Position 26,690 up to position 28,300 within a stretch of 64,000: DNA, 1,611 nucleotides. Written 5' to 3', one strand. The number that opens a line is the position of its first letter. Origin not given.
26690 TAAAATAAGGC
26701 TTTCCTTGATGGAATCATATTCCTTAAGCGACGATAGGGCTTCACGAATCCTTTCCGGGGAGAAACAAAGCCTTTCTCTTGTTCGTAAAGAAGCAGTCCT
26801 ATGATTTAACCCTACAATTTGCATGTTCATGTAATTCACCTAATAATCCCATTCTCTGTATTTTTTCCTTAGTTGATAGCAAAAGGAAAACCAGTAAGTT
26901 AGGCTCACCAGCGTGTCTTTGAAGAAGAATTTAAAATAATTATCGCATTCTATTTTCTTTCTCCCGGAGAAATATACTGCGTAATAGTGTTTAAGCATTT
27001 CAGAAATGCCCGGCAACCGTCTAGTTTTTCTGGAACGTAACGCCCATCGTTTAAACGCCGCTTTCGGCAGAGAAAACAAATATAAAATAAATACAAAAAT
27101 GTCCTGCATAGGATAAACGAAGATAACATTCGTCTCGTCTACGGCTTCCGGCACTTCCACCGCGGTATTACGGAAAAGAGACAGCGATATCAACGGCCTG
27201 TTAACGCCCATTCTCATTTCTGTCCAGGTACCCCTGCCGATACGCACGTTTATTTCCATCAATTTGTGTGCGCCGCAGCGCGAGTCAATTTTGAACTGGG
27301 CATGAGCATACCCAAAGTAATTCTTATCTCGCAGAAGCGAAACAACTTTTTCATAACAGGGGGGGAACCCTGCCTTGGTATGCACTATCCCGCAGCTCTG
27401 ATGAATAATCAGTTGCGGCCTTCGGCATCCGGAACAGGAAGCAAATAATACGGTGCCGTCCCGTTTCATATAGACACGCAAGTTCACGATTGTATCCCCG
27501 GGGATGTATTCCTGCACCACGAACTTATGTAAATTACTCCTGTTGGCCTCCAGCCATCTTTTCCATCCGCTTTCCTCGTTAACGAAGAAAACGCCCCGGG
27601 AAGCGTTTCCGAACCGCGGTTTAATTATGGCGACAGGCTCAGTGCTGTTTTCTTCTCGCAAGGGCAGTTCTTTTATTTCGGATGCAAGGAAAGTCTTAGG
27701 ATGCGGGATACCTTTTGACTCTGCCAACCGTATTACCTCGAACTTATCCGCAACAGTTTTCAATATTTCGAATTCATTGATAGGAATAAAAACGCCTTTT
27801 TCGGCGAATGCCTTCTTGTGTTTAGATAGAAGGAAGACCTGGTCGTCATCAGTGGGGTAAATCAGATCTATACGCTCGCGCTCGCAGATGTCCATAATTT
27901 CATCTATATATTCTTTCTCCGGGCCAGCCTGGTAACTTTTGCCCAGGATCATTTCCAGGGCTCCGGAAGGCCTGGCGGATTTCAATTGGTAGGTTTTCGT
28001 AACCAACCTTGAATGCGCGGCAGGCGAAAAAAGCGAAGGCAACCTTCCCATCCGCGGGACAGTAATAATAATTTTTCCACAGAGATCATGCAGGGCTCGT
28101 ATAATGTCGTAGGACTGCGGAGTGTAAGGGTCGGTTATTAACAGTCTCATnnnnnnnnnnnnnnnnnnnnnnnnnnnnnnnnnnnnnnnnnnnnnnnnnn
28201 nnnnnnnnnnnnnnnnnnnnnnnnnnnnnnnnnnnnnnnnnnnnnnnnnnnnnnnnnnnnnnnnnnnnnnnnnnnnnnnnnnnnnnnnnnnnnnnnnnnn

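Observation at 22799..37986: Heme-biosynthesis operon split by a glycan-modification cluster containing two class-B radical SAM enzymes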

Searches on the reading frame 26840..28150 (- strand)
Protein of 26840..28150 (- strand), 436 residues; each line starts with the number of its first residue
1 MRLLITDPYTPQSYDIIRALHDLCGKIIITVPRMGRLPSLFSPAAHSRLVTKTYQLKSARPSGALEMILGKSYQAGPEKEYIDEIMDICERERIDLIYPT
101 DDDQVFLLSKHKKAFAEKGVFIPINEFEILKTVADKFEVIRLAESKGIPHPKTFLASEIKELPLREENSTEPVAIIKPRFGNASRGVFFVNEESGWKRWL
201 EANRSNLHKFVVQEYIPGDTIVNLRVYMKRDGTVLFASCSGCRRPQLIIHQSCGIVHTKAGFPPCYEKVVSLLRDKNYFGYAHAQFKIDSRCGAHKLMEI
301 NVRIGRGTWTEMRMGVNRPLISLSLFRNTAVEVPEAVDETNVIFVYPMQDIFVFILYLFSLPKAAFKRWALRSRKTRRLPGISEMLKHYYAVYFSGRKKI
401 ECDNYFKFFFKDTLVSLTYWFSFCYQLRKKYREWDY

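Call 3: search_protein_families(library=pfam, proteins=[window:26840-28150:-])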
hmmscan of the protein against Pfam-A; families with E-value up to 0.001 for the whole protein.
window:26840-28150:- (436 aa): 2 families
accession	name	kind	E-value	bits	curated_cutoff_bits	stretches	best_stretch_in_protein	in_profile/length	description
PF21360.3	PylC-like_N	-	3.6e-08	33.9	27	1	78-120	51-93/96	PylC-like, N-terminal domain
PF02655.19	ATP-grasp_3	-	1.6e-05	25.4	23.2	1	133-220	1-73/160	ATP-grasp domain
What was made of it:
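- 26840..28150 (-): PylC-like ATP-grasp ligase (436 aa); its start overlaps the Wzx stop by 4 nt. PF21360 33.9 bits and PF02655 25.4 bits (call 3).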

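Call 8: find_encoding_contigs(protein=window:26840-28150:-, flank=10000, max_places=6)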
Protein window:26840-28150:- (436 aa): 1 contig read that carries it; 1 place shown.
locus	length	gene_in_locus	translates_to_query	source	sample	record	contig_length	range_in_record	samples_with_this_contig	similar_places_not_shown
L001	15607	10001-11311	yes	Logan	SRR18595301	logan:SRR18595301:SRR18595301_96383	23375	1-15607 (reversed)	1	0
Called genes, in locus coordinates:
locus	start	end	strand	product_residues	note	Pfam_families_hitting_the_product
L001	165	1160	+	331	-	PF00490:ALAD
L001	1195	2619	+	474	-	-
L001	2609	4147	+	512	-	PF02310:B12-binding (faint), PF04055:Radical_SAM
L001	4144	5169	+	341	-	PF00535:Glycos_transf_2, PF13641:Glyco_tranf_2_3, PF13632:Glyco_trans_2_3 (weak)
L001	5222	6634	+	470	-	PF02310:B12-binding, PF04055:Radical_SAM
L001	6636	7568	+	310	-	PF00535:Glycos_transf_2, PF10111:Glyco_tranf_2_2, PF13641:Glyco_tranf_2_3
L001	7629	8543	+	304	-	PF00535:Glycos_transf_2, PF13641:Glyco_tranf_2_3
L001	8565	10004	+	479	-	PF01943:Polysacc_synt, PF13440:Polysacc_synt_3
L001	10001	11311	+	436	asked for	PF21360:PylC-like_N, PF02655:ATP-grasp_3 (faint)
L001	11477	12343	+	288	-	PF05201:GlutR_N, PF02826:2-Hacid_dh_C (weak), PF01488:Shikimate_DH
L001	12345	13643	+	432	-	PF00202:Aminotran_3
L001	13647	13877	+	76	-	-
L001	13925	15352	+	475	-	PF13428:TPR_14 (faint), PF00515:TPR_1 (faint), PF07719:TPR_2 (faint), PF13181:TPR_8 (faint), PF14559:TPR_19 (faint), PF13176:TPR_7 (faint), PF13431:TPR_17 (faint), PF13424:TPR_12 (weak), +1 more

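Call 9: search_protein_families(library=ncbifam, proteins=[window:26840-28150:-])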
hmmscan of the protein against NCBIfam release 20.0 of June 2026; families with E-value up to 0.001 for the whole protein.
window:26840-28150:- (436 aa): 14 families
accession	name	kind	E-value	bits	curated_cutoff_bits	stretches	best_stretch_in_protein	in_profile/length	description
NF009405.0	PRK12767.1-4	equivalog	9e-23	80.8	390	1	78-235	55-203/320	carbamoyl phosphate synthase-like protein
NF009402.0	PRK12767.1-1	equivalog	3.4e-22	78.7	218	1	78-319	58-291/329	carbamoyl phosphate synthase-like protein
NF009404.0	PRK12767.1-3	equivalog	1.4e-21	76.7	316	1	78-193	54-168/344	carbamoyl phosphate synthase-like protein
NF009406.0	PRK12767.1-5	equivalog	3.6e-17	62.4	271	1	78-227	56-199/327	carbamoyl phosphate synthase-like protein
NF009403.0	PRK12767.1-2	equivalog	1.6e-15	57.2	286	1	78-220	50-188/342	carbamoyl phosphate synthase-like protein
NF005315.0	PRK06849.1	equivalog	5.1e-15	55.4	406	1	41-281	24-254/389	hypothetical protein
TIGR00768.1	rimK_fam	subfamily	2.1e-09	37.2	143.4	1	113-227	66-181/276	RimK family alpha-L-glutamate ligase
NF040720.1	MptN_Meth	equivalog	2.1e-09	36.9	350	1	113-228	80-194/291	tetrahydromethanopterin:alpha-L-glutamate ligase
TIGR01235.1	pyruv_carbox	equivalog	1.5e-07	29.4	1114.45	1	68-316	47-306/1143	pyruvate carboxylase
NF009554.0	PRK12999.1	equivalog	5.8e-07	27.7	965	1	79-317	62-311/1147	pyruvate carboxylase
NF002563.0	PRK02186.1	subfamily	1.8e-06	26.5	625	1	123-220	95-192/890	argininosuccinate lyase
TIGR02144.1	LysX_arch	equivalog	0.00015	21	275.6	1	116-216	69-171/281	lysine biosynthesis protein LysX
NF004679.0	PRK06019.1-5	equivalog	0.00043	19.2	326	1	115-234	81-198/376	5-(carboxyamino)imidazole ribonucleotide synthase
TIGR04443.1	F420_CofF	equivalog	0.0009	18.4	300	0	120-217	77-173/283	coenzyme gamma-F420-2:alpha-L-glutamate ligase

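Call 48: find_homologous_proteins(query=window:26840-28150:-, max_evalue=1e-10)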
Query window:26840-28150:- (436 aa): 127 proteins with E <= 1e-10 among 3585 candidates; the best 120 are listed.
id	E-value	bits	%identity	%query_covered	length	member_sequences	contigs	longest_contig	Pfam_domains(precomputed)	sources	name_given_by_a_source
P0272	3.0e-276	934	100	92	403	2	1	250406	PF02655.20,PF21360.4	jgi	jgi:carbamoyl-phosphate synthase large subunit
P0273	1.3e-185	635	60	100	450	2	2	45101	PF02786.23,PF02655.20,PF21360.4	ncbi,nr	ncbi:MAG: ATP-grasp domain-containing protein [Candidatus Omnitrophica bacterium]|nr:ATP-grasp domai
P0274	2.0e-159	549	53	100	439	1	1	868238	PF21360.4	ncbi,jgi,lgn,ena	ncbi:MAG: hypothetical protein WC695_00790 [Candidatus Omnitrophota bacterium]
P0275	1.1e-150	520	52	100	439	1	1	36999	PF02655.20,PF21360.4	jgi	jgi:carbamoyl-phosphate synthase large subunit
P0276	1.8e-150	520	51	100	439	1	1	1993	PF02655.20,PF21360.4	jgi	jgi:carbamoyl-phosphate synthase large subunit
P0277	5.5e-130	452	47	100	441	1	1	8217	PF02655.20,PF21360.4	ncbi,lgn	ncbi:MAG: ATP-grasp domain-containing protein [Candidatus Omnitrophota bacterium]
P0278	2.3e-124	434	45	99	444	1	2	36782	PF13535.12,PF15632.12,PF02786.23,PF02655.20,PF21360.4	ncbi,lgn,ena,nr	ncbi:MAG: ATP-grasp domain-containing protein [Candidatus Omnitrophica bacterium]|nr:ATP-grasp domai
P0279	8.1e-109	382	44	98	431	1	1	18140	PF02655.20,PF21360.4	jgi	-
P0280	1.2e-99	352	39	99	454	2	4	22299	-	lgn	-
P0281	5.0e-99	350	40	98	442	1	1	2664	PF02786.23,PF02655.20,PF21360.4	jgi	-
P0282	1.8e-94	335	39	97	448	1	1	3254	PF15632.12,PF02786.23,PF02655.20,PF21360.4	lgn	-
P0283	3.7e-87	311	37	99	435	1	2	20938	PF02655.20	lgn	-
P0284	3.6e-86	308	36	99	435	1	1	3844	PF02786.23,PF02655.20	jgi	jgi:predicted ATP-grasp superfamily ATP-dependent carboligase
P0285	3.1e-84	301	45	81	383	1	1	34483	PF02786.23,PF21360.4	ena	-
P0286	1.3e-61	227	33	99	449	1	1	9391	PF02786.23,PF08443.17,PF02655.20,PF21360.4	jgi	jgi:biotin carboxylase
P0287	8.0e-60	221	33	98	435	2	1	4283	PF02786.23,PF02655.20,PF21360.4,PF07478.19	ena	-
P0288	4.3e-58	215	33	97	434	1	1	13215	PF15632.12,PF02786.23,PF02222.28,PF02655.20,PF21360.4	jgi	jgi:biotin carboxylase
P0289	1.3e-57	214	32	99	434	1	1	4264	PF15632.12,PF02786.23,PF02222.28,PF02655.20,PF21360.4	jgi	jgi:biotin carboxylase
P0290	1.3e-57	214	33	97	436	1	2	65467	PF15632.12,PF02786.23,PF02222.28,PF21360.4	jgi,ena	-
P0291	3.3e-57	212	34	97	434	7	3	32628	PF15632.12,PF02786.23,PF02655.20,PF21360.4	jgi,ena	jgi:biotin carboxylase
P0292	1.5e-56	210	33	97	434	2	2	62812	PF15632.12,PF02786.23,PF02222.28,PF02655.20,PF21360.4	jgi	-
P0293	3.9e-56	209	32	97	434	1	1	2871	PF15632.12,PF02786.23,PF02222.28,PF02655.20,PF21360.4,PF07478.19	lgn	-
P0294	7.6e-56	208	33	97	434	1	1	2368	PF15632.12,PF02786.23,PF02655.20,PF21360.4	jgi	-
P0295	1.4e-55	207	33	97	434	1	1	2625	PF02786.23,PF02222.28,PF02655.20,PF21360.4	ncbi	ncbi:MAG: ATP-grasp domain-containing protein [Candidatus Binatia bacterium]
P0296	1.5e-55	207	34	97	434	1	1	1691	PF02786.23,PF02222.28,PF02655.20,PF21360.4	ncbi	-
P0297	2.1e-54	203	32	97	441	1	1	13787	PF02786.23,PF02655.20,PF21360.4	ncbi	ncbi:ATP-grasp domain-containing protein [Acidobacteriota bacterium]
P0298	2.6e-54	203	31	97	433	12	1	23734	PF02786.23,PF02222.28,PF02655.20,PF21360.4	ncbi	ncbi:MAG: ATP-grasp domain-containing protein [Blastocatellia bacterium]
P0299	3.3e-54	202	33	97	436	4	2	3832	PF15632.12,PF02786.23,PF02222.28,PF21360.4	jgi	jgi:biotin carboxylase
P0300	5.7e-54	202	33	100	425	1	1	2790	PF02786.23,PF02655.20,PF21360.4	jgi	jgi:predicted ATP-grasp superfamily ATP-dependent carboligase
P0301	1.4e-53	200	32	97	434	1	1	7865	PF15632.12,PF02786.23,PF02222.28,PF08443.17,PF02655.20,PF21360.4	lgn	-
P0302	2.0e-53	200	31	99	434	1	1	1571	PF15632.12,PF02786.23,PF02222.28,PF08443.17,PF02655.20,PF21360.4,PF07478.19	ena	-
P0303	3.1e-53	199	32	97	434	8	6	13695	PF15632.12,PF02786.23,PF02655.20,PF21360.4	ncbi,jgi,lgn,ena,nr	ncbi:MAG TPA: ATP-grasp domain-containing protein [Candidatus Binatia bacterium]|jgi:biotin carboxyl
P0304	4.3e-53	199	31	96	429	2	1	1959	PF02786.23,PF02222.28,PF02655.20,PF21360.4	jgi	jgi:biotin carboxylase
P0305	4.9e-53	199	31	97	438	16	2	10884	PF15632.12,PF02786.23,PF02222.28,PF02655.20,PF21360.4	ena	-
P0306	1.0e-52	198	31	97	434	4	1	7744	PF02786.23,PF02222.28,PF02655.20,PF21360.4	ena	-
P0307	1.1e-52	198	32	97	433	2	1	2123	PF02786.23,PF02655.20,PF21360.4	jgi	-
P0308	1.2e-52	197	32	97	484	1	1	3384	PF15632.12,PF02786.23,PF02222.28,PF08443.17,PF02655.20,PF21360.4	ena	-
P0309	1.3e-52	197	33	97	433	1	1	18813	PF15632.12,PF02786.23,PF02222.28,PF02655.20,PF21360.4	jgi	jgi:biotin carboxylase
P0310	1.8e-52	197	32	97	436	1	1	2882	PF15632.12,PF02786.23,PF08443.17,PF02655.20,PF21360.4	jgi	jgi:biotin carboxylase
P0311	2.4e-52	196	32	98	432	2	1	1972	PF02786.23,PF02655.20,PF21360.4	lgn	-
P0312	2.7e-52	196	32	97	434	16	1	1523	PF15632.12,PF02786.23,PF02655.20,PF21360.4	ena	-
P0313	2.7e-52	196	32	97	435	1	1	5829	PF02786.23,PF02222.28,PF02655.20,PF21360.4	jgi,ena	-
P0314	3.3e-52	196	32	96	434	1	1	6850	PF15632.12,PF02786.23,PF02222.28,PF02655.20,PF21360.4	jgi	jgi:biotin carboxylase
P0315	3.3e-52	196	31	97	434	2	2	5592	PF15632.12,PF02786.23,PF02222.28,PF02655.20,PF21360.4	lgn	-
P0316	8.3e-52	195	32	97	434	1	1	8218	PF15632.12,PF02786.23,PF02655.20,PF21360.4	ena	-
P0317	8.9e-52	194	32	96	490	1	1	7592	PF15632.12,PF02786.23,PF02222.28,PF02655.20,PF21360.4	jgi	jgi:biotin carboxylase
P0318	1.3e-51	194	32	99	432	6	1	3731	PF02786.23,PF02222.28,PF08443.17,PF02655.20,PF21360.4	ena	-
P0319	1.5e-51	194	31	99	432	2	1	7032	PF02786.23,PF02222.28,PF02655.20,PF21360.4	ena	-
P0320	2.3e-51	193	33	98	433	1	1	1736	PF02786.23,PF02222.28,PF02655.20,PF21360.4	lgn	-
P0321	2.4e-51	193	31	97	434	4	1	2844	PF15632.12,PF02786.23,PF02655.20,PF21360.4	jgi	jgi:biotin carboxylase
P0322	2.9e-51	193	32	96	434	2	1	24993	PF15632.12,PF02786.23,PF02222.28,PF02655.20,PF21360.4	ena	-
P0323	3.0e-51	193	31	99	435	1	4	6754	PF02786.23,PF02655.20,PF21360.4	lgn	-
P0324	8.4e-51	191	32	99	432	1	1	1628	PF02786.23,PF02222.28,PF02655.20,PF21360.4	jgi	jgi:glutathione synthase/RimK-type ligase-like ATP-grasp enzyme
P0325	9.1e-51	191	31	99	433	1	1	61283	PF15632.12,PF02786.23,PF02222.28,PF02655.20,PF21360.4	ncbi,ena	-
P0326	9.7e-51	191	32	98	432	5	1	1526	PF02786.23,PF02222.28,PF02655.20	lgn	-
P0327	1.2e-50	191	32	99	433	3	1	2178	PF15632.12,PF02786.23,PF02222.28,PF08443.17,PF02655.20,PF21360.4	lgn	-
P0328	1.3e-50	191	32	99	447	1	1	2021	PF02786.23,PF02222.28,PF08443.17,PF02655.20,PF21360.4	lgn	-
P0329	1.4e-50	191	30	99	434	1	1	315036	PF02786.23,PF08443.17,PF02655.20,PF21360.4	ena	-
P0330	1.5e-50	190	32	98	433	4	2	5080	PF15632.12,PF02786.23,PF02222.28,PF08443.17,PF02655.20,PF21360.4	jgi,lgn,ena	-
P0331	1.6e-50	190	30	98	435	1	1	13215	PF15632.12,PF02786.23,PF02222.28,PF02655.20,PF21360.4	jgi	jgi:biotin carboxylase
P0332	2.0e-50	190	32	97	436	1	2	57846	PF15632.12,PF02786.23,PF02655.20,PF21360.4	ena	-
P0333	2.6e-50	190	32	97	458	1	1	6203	PF02786.23,PF02222.28,PF08443.17,PF02655.20,PF21360.4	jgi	jgi:biotin carboxylase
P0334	2.8e-50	190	30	99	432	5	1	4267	PF02786.23,PF02222.28,PF08443.17,PF02655.20,PF21360.4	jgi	jgi:glutathione synthase/RimK-type ligase-like ATP-grasp enzyme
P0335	3.6e-50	189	32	97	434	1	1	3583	PF02786.23,PF02655.20,PF21360.4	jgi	jgi:biotin carboxylase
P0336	3.7e-50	189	31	99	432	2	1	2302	PF02786.23,PF02222.28,PF02655.20,PF21360.4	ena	-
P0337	4.1e-50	189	31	99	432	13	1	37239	PF13549.12,PF02786.23,PF08443.17,PF02655.20,PF21360.4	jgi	jgi:carbamoylphosphate synthase large subunit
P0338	4.6e-50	189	32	97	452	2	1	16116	PF15632.12,PF02786.23,PF02222.28,PF02655.20,PF21360.4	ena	-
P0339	5.5e-50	189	31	99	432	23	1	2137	PF02786.23,PF02222.28,PF08443.17,PF02655.20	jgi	jgi:biotin carboxylase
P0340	6.5e-50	188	33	94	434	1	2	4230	PF15632.12,PF02786.23,PF02655.20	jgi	jgi:carbamoyl-phosphate synthase large subunit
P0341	7.0e-50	188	31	99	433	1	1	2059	PF15632.12,PF02786.23,PF02222.28,PF21360.4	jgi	jgi:biotin carboxylase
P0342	7.1e-50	188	32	96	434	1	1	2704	PF15632.12,PF02786.23,PF02655.20,PF21360.4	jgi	jgi:biotin carboxylase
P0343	8.0e-50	188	30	99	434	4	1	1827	PF02786.23,PF02222.28,PF02655.20,PF21360.4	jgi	jgi:biotin carboxylase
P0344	9.3e-50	188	30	97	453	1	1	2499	PF15632.12,PF02786.23,PF02222.28,PF02655.20,PF21360.4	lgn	-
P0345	1.1e-48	184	33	97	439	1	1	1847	PF15632.12,PF02786.23,PF02655.20,PF21360.4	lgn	-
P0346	1.6e-48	184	29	97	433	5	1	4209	PF15632.12,PF02786.23,PF02655.20,PF21360.4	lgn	-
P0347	3.5e-48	183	32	96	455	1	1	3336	PF15632.12,PF02786.23,PF02655.20,PF21360.4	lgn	-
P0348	3.6e-48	183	29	99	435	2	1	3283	PF02786.23,PF02655.20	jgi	-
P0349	3.7e-48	183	31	99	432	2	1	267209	PF02786.23,PF08443.17,PF02655.20,PF21360.4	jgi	jgi:biotin carboxylase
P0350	3.8e-48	183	31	98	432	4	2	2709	PF02786.23,PF02655.20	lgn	-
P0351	5.4e-48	182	31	97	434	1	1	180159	PF15632.12,PF02786.23,PF02655.20,PF21360.4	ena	-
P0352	6.9e-48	182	29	99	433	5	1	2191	PF02786.23,PF02222.28,PF02655.20,PF21360.4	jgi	jgi:predicted ATP-grasp superfamily ATP-dependent carboligase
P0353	1.4e-47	181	32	99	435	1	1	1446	PF15632.12,PF02786.23,PF02222.28,PF02655.20,PF21360.4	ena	-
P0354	1.9e-47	180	32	96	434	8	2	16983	PF15632.12,PF02786.23,PF02222.28,PF02655.20,PF21360.4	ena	-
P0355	2.1e-47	180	31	97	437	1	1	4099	PF15632.12,PF02786.23,PF02222.28,PF02655.20,PF21360.4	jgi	-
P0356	3.6e-47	179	31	99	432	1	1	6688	PF02786.23,PF02222.28,PF08443.17,PF02655.20,PF21360.4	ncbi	-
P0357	4.4e-47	179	32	99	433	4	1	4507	PF15632.12,PF02786.23,PF02655.20,PF21360.4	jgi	jgi:biotin carboxylase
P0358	5.4e-47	179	30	99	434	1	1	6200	PF15632.12,PF02786.23,PF02222.28,PF02655.20,PF21360.4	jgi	jgi:biotin carboxylase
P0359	1.4e-46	177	29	97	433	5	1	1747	PF15632.12,PF02786.23,PF02655.20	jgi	jgi:biotin carboxylase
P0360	1.6e-46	177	30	99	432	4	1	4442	PF02786.23,PF02222.28,PF02655.20,PF21360.4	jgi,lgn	jgi:biotin carboxylase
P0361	1.9e-46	177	31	98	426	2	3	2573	PF15632.12,PF02786.23,PF02222.28,PF02655.20,PF21360.4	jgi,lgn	jgi:biotin carboxylase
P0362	2.4e-46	177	29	99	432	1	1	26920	PF13549.12,PF02786.23,PF08443.17,PF02655.20,PF21360.4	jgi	jgi:predicted ATP-grasp superfamily ATP-dependent carboligase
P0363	2.5e-46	177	31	99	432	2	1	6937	PF13549.12,PF02786.23,PF08443.17,PF02655.20,PF21360.4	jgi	jgi:biotin carboxylase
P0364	3.0e-46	176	34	96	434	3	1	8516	PF15632.12,PF02786.23,PF02655.20,PF21360.4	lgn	-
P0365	3.6e-46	176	31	99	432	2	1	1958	PF02786.23,PF02222.28,PF08443.17,PF02655.20,PF21360.4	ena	-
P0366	3.7e-46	176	30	97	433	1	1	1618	PF02786.23,PF02655.20,PF21360.4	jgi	jgi:biotin carboxylase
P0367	6.4e-46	175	30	98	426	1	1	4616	PF15632.12,PF02786.23,PF02222.28,PF02655.20,PF21360.4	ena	-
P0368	6.5e-46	175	29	97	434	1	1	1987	PF15632.12,PF02786.23,PF02655.20,PF21360.4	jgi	-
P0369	7.9e-46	175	29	96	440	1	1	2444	PF15632.12,PF02786.23,PF02655.20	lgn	-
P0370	8.0e-46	175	30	99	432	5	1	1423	PF13549.12,PF02786.23,PF08443.17,PF02655.20,PF21360.4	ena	-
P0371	9.4e-46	175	30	99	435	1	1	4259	PF15632.12,PF02786.23,PF02655.20,PF21360.4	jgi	-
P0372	1.1e-45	174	30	97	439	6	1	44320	PF15632.12,PF02786.23,PF02655.20,PF21360.4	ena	-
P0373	1.6e-45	174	31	99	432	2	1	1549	PF02786.23,PF02222.28,PF02655.20,PF21360.4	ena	-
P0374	1.8e-45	174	28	99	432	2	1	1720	PF13549.12,PF02786.23,PF08443.17,PF02655.20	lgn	-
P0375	2.0e-45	174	30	98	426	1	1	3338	PF15632.12,PF02786.23,PF02222.28,PF02655.20,PF21360.4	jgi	jgi:biotin carboxylase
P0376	5.3e-45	172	30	97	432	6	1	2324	PF02786.23,PF02655.20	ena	-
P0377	9.0e-45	171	31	95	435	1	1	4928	PF15632.12,PF02786.23,PF02655.20,PF21360.4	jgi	jgi:biotin carboxylase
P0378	1.5e-44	171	29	99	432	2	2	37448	PF02786.23,PF02655.20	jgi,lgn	jgi:biotin carboxylase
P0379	2.8e-44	170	30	99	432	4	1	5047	PF02786.23,PF02222.28,PF08443.17,PF02655.20,PF21360.4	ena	-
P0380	3.4e-44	169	30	99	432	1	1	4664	PF02786.23,PF02222.28,PF08443.17,PF02655.20,PF21360.4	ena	-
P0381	4.0e-44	169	30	99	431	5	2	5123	PF02786.23,PF08443.17,PF02655.20,PF21360.4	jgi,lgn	jgi:biotin carboxylase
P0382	7.1e-44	168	29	97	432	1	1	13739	PF02786.23,PF02222.28,PF02655.20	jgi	-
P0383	2.8e-43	167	30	91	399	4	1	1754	PF15632.12,PF02786.23,PF02222.28,PF02655.20,PF21360.4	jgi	jgi:predicted ATP-grasp superfamily ATP-dependent carboligase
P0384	4.3e-43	166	29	96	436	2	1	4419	PF02786.23,PF02655.20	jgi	jgi:biotin carboxylase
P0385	3.3e-42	163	30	99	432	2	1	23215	PF13549.12,PF02786.23,PF02655.20,PF21360.4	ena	-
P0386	6.8e-41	159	31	81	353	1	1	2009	PF02786.23,PF02222.28,PF08443.17,PF02655.20,PF21360.4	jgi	jgi:biotin carboxylase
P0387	4.7e-39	153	29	97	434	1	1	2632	PF02786.23,PF02655.20,PF21360.4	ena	-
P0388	5.3e-36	143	28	96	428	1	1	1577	PF02786.23,PF02655.20,PF21360.4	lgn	-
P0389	4.8e-33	133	33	70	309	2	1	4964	PF02786.23,PF02655.20,PF21360.4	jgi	jgi:predicted ATP-grasp superfamily ATP-dependent carboligase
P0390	5.5e-20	90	26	100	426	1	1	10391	PF15632.12,PF02786.23,PF02655.20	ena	-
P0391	5.3e-16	77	29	54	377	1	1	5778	PF13535.12,PF15632.12,PF02786.23,PF02655.20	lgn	-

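Call 49: find_encoding_contigs(protein=P0273, flank=10000, max_places=1)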
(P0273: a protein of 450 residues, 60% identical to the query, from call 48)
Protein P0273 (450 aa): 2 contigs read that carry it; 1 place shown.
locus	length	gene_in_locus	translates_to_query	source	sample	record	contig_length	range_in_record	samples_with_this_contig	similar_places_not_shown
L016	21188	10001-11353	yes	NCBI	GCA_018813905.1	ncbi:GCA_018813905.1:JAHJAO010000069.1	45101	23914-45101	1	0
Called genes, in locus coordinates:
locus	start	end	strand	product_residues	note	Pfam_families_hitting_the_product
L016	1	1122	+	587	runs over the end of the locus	PF00664:ABC_membrane, PF00005:ABC_tran, PF02463:SMC_N (faint), PF13401:AAA_22 (faint)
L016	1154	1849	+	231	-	PF00535:Glycos_transf_2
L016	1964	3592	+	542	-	PF13231:PMT_2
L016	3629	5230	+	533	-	PF13231:PMT_2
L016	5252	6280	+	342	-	PF00535:Glycos_transf_2, PF13641:Glyco_tranf_2_3 (faint), PF13632:Glyco_trans_2_3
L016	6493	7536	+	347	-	PF01041:DegT_DnrJ_EryC1, PF00266:Aminotran_5 (faint)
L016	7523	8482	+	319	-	PF13641:Glyco_tranf_2_3, PF00535:Glycos_transf_2, PF10111:Glyco_tranf_2_2, PF13632:Glyco_trans_2_3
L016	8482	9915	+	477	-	PF01943:Polysacc_synt, PF13440:Polysacc_synt_3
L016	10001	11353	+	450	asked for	PF21360:PylC-like_N (weak), PF02655:ATP-grasp_3 (weak), PF02786:CPSase_L_D2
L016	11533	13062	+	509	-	PF02310:B12-binding (faint), PF04055:Radical_SAM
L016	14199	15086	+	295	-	PF00535:Glycos_transf_2, PF13641:Glyco_tranf_2_3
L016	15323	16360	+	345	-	-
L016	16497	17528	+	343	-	PF04055:Radical_SAM, PF13186:SPASM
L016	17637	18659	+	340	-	PF13353:Fer4_12 (weak), PF04055:Radical_SAM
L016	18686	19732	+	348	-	PF04055:Radical_SAM, PF13353:Fer4_12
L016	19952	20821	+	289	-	PF04055:Radical_SAM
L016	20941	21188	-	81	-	?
